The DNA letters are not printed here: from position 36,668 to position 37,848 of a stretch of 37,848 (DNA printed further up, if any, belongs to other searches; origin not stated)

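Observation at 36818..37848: Unlisted open reading frame running off the window edge; the annotated antisense ORF here is probably spurious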

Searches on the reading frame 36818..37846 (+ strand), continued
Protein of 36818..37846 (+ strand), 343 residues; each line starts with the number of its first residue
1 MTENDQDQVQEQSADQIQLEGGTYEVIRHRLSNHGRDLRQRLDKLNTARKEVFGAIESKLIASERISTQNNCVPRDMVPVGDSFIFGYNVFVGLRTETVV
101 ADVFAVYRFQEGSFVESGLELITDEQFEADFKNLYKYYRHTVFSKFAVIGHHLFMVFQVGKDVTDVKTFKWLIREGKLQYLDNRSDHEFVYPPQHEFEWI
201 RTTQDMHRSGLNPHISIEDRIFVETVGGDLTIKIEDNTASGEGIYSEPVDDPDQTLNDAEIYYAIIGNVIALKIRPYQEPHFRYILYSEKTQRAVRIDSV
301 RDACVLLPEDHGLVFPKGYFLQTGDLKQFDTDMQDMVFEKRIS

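Call 17: search_protein_families(library=pfam, proteins=[L003:5359-10746:+, L057:9986-15229:+, L082:9953-14917:+], max_evalue=1)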
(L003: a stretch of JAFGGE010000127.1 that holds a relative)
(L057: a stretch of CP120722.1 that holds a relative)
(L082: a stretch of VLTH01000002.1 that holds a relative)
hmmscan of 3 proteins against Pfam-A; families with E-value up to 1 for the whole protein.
L003:5359-10746:+ (1796 aa): 12 families
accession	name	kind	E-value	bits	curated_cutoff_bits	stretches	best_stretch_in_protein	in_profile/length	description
PF12458.13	DUF3686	-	4.6e-182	605.9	25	1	45-483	1-448/448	ATPase involved in DNA repair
PF25472.1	DUF7902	-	3.7e-28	98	26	1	605-686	2-83/85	Domain of unknown function (DUF7902)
PF00004.35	AAA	-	3.2e-07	31.3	21.2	1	1284-1405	1-110/131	ATPase family associated with various cellular activities (AAA)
PF13401.12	AAA_22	-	8.2e-06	26.6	27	1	1279-1385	3-122/130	AAA domain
PF07728.20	AAA_5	-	1.9e-05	25.1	22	1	1284-1409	2-127/139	AAA domain (dynein-related subfamily)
PF05496.18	RuvB_N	-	2.3e-05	24.7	27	1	1271-1319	23-71/159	Holliday junction DNA helicase RuvB P-loop domain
PF25199.1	nSTAND_NTPase5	-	0.007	16.6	34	1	1274-1393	34-140/145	Novel STAND NTPase 5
PF21934.1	Yop-YscD_ppl_3rd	-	0.0082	16.3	24.3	1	1584-1607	29-52/64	YscD/CdsD-like Bon-like domain 3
PF20720.3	nSTAND3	-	0.026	14.7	27.2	1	1275-1305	11-41/155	Novel STAND NTPase 3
PF06698.16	DUF1192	-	0.065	13.8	25.5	0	1479-1499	14-33/58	Protein of unknown function (DUF1192)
PF24883.2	NPHP3_N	-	0.63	10.7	24.8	1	1274-1305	15-46/164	Nephrocystin 3, N-terminal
PF13191.12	AAA_16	-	0.68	10.8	32.6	0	1275-1306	18-49/167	AAA ATPase domain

L057:9986-15229:+ (1748 aa): 8 families
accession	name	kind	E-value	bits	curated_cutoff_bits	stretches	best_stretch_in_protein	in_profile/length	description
PF12458.13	DUF3686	-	2.8e-181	603.4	25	1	33-471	2-448/448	ATPase involved in DNA repair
PF25472.1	DUF7902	-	1.2e-27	96.4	26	1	592-675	1-84/85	Domain of unknown function (DUF7902)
PF07728.20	AAA_5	-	1.3e-05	25.6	22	1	1262-1386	2-126/139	AAA domain (dynein-related subfamily)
PF13401.12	AAA_22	-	1.7e-05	25.6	27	1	1258-1356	4-111/130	AAA domain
PF00004.35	AAA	-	2.2e-05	25.3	21.2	1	1263-1296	2-35/131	ATPase family associated with various cellular activities (AAA)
PF05496.18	RuvB_N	-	8.4e-05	22.8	27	1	1247-1297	21-71/159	Holliday junction DNA helicase RuvB P-loop domain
PF13191.12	AAA_16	-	0.046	14.6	32.6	1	1254-1295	19-63/167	AAA ATPase domain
PF22748.1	PexRD54_WY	-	0.083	13.3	27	1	87-109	5-27/42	Effector PexRD54, WY-domain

L082:9953-14917:+ (1655 aa): 11 families
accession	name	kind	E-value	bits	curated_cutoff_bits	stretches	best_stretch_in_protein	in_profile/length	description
PF12458.13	DUF3686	-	3.3e-180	599.8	25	1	35-473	1-448/448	ATPase involved in DNA repair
PF25472.1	DUF7902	-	1.9e-23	82.9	26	1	595-673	2-80/85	Domain of unknown function (DUF7902)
PF00004.35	AAA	-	6.6e-08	33.5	21.2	1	1270-1389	1-108/131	ATPase family associated with various cellular activities (AAA)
PF05496.18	RuvB_N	-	1.6e-05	25.1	27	1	1254-1305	20-71/159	Holliday junction DNA helicase RuvB P-loop domain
PF13401.12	AAA_22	-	7e-05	23.6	27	1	1268-1360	6-109/130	AAA domain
PF16533.10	SOAR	-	0.0001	22.6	25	0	739-795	42-98/101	STIM1 Orai1-activating region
PF07728.20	AAA_5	-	0.00014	22.3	22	1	1270-1393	2-125/139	AAA domain (dynein-related subfamily)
PF04012.17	PspA_IM30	-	0.039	14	33.9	1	477-527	29-79/220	PspA/IM30 family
PF13207.12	AAA_17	-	0.073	13.8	27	1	1275-1310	3-37/136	AAA domain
PF00910.28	RNA_helicase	-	0.11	13.5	21.5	0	1271-1310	2-27/105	RNA helicase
PF11932.13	DUF3450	-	0.45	10.2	32.6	0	487-530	11-54/241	Protein of unknown function (DUF3450)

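Call 21: search_solved_structures(query=L003:5359-10746:+, max_evalue=0.01)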
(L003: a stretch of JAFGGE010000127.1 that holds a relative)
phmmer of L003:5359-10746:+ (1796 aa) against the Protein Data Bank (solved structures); distinct sequences matched with E-value up to 0.01: 77 (the best 60 are shown).
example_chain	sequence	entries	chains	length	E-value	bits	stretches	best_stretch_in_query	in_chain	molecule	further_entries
7wub_C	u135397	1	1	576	1.4e-06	29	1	1256-1371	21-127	Transitional endoplasmic reticulum ATPase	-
7wub_D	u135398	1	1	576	1.4e-06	29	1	1256-1371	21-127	Transitional endoplasmic reticulum ATPase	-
7lmy_A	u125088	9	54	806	1.5e-06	28.9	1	1254-1371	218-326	Transitional endoplasmic reticulum ATPase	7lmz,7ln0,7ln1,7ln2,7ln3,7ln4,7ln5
7rlb_A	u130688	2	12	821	1.6e-06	28.8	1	1254-1371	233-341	Transitional endoplasmic reticulum ATPase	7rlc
6mck_A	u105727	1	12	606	1.6e-06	28.8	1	1256-1371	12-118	Transitional endoplasmic reticulum ATPase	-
7rlj_A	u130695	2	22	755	2.6e-06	28.1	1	1256-1371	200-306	Transitional endoplasmic reticulum ATPase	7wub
8yka_A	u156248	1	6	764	2.7e-06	28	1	1256-1371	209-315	Transitional endoplasmic reticulum ATPase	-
5c18_A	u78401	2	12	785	2.8e-06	27.9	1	1256-1371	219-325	Transitional endoplasmic reticulum ATPase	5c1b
7y4w_A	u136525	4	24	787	2.9e-06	27.9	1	1256-1371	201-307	Transitional endoplasmic reticulum ATPase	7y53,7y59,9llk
9y08_A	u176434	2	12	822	3e-06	27.9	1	1256-1371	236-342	Transitional endoplasmic reticulum ATPase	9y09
5c19_A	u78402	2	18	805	3e-06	27.9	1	1256-1371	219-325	Transitional endoplasmic reticulum ATPase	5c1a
10qq_A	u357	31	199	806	3e-06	27.9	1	1256-1371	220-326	Transitional endoplasmic reticulum ATPase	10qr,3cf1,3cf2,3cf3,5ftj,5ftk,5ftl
7l5w_A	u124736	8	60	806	3e-06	27.9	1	1256-1371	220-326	Transitional endoplasmic reticulum ATPase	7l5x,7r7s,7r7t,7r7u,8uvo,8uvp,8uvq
7k57_A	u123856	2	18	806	3e-06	27.9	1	1256-1371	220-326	Transitional endoplasmic reticulum ATPase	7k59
7rlf_A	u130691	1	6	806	3e-06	27.9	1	1256-1371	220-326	Transitional endoplasmic reticulum ATPase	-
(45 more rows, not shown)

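Call 36: search_protein_families(library=padloc, proteins=[L003:5359-10746:+, window:36818-37846:+], max_evalue=0.01)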
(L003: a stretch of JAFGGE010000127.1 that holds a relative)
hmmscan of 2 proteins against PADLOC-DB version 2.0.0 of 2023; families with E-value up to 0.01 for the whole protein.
L003:5359-10746:+ (1796 aa): 1 family
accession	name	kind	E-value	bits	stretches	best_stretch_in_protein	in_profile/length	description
PDLC04140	mad8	-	0.0024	15.5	1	1280-1398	26-126/314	mads_8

window:36818-37846:+ (343 aa): 0 families

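Call 37: predict_structure(alignment_id=A1)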
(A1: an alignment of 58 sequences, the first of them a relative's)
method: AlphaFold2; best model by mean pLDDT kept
length: 545 residues; sequences in the alignment: 58
mean_pLDDT: 89.7   pTM: 0.85
mean pLDDT of the five models: 89.7, 89.3, 88.4, 88.2, 88.0
residues with pLDDT >= 90: 398; 70-90: 112; 50-70: 13; < 50: 22
segments of 3 or more residues with pLDDT < 50: 1-19, 543-545
pLDDT, mean of each block of 10 residues (from residue 1): 35 42 83 97 96 91 93 95 94 78 94 93 96 93 96 97 95 96 96 96 92 90 87 81 88 90 96 95 96 94 96 96 94 91 93 96 97 95 93 92 95 90 90 95 95 87 96 95 96 95 84 87 87 66 46
secondary structure, 60 per line:
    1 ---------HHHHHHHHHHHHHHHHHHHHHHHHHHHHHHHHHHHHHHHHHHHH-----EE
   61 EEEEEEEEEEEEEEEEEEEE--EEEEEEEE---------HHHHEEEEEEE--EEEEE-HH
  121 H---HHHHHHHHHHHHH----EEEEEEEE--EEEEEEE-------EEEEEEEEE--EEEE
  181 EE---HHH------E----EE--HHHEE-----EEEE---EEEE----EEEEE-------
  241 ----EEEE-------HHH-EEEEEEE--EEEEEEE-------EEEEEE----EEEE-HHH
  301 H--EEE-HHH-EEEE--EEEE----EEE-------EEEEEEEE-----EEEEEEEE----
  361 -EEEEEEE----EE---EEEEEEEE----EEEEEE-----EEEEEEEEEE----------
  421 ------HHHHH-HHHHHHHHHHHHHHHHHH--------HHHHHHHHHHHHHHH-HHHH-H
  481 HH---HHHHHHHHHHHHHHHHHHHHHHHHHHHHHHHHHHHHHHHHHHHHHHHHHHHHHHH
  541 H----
elements in order: H10-53 E59-80 E83-90 H100-103 E104-110 E113-117 H125-137 E142-149 E152-158 E166-174 E177-182 E214-217 E221-224 E229-233 E245-248 E260-266 E269-275 E283-288 E293-296 H298-301 E304-306 E312-315 E318-321 E326-328 E336-343 E349-356 E362-368 E378-385 E390-395 E401-410 H427-431 H433-450 H459-473 H475-478 H486-541

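Call 56: fold_search(model_id=the predicted structure, library=pdb)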
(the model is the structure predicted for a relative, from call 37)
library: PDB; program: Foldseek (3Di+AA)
matches with E <= 10: 1208; with E <= 0.001: 237
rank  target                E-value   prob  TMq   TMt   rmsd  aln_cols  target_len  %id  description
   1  8f8e_B                5.6e-07  1.00  0.26  0.41  14.9       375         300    9  Crystal structure of the WDR domain of human DCAF1 in complex with OICR-8268 compound (released 2023-03-01)
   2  8pu0_A                5.9e-07  1.00  0.22  0.12  16.2       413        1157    8  Cryo-EM structure of human Elp123 in complex with tRNA, desulpho-CoA, 5'-deoxyadenosine and methionine (released 2024-04-17)
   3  5tik_C                9.7e-07  1.00  0.20  0.30  17.5       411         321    6  Structural basis for inhibition of erythrocyte invasion by antibodies to Plasmodium falciparum protein CyRPA (released 2017-03-01)
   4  7pi2_J                1.1e-06  1.00  0.23  0.35  16.3       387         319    7  PfCyRPA bound to monoclonal antibody Cy.003 Fab fragment (released 2022-02-09)
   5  4h5j_A                1.4e-06  1.00  0.22  0.31  15.4       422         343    7  Crystal Structure of the Guanine Nucleotide Exchange Factor Sec12 (P64 form) (released 2012-11-07)
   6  5tik_A                1.4e-06  1.00  0.21  0.33  16.0       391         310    8  Structural basis for inhibition of erythrocyte invasion by antibodies to Plasmodium falciparum protein CyRPA (released 2017-03-01)
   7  8snb_4B               1.7e-06  0.99  0.14  0.13  21.8       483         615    6  atomic model of sea urchin sperm doublet microtubule (48-nm periodicity) (released 2023-06-28)
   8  7pi2_G                1.8e-06  1.00  0.23  0.36  16.4       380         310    7  PfCyRPA bound to monoclonal antibody Cy.003 Fab fragment (released 2022-02-09)
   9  5tik_B                2.0e-06  1.00  0.22  0.33  17.2       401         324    5  Structural basis for inhibition of erythrocyte invasion by antibodies to Plasmodium falciparum protein CyRPA (released 2017-03-01)
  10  4uuy_A                2.3e-06  1.00  0.18  0.27  17.1       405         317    9  Structural Identification of the Vps18 beta-propeller reveals a critical role in the HOPS complex stability and functi (released 2014-10-29)
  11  2w38                  2.7e-06  1.00  0.24  0.29  16.1       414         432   12  Crystal structure of the pseudaminidase from Pseudomonas aeruginosa (released 2008-12-23)
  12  7pi2_D                2.7e-06  1.00  0.23  0.34  16.3       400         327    6  PfCyRPA bound to monoclonal antibody Cy.003 Fab fragment (released 2022-02-09)
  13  12dl_HA               3.1e-06  1.00  0.23  0.32  16.0       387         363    8  Native structure of the cytoplasmic lattice (CPL) asymmetric unit from mouse MII eggs (released 2026-04-08)
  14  5ezo_A                3.6e-06  1.00  0.22  0.33  16.4       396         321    6  Crystal Structure of PfCyRPA in complex with an invasion-inhibitory antibody Fab. (released 2017-01-11)
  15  4bh6_D                4.0e-06  1.00  0.24  0.38  16.7       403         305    9  Insights into degron recognition by APC coactivators from the structure of an Acm1-Cdh1 complex (released 2013-06-05)
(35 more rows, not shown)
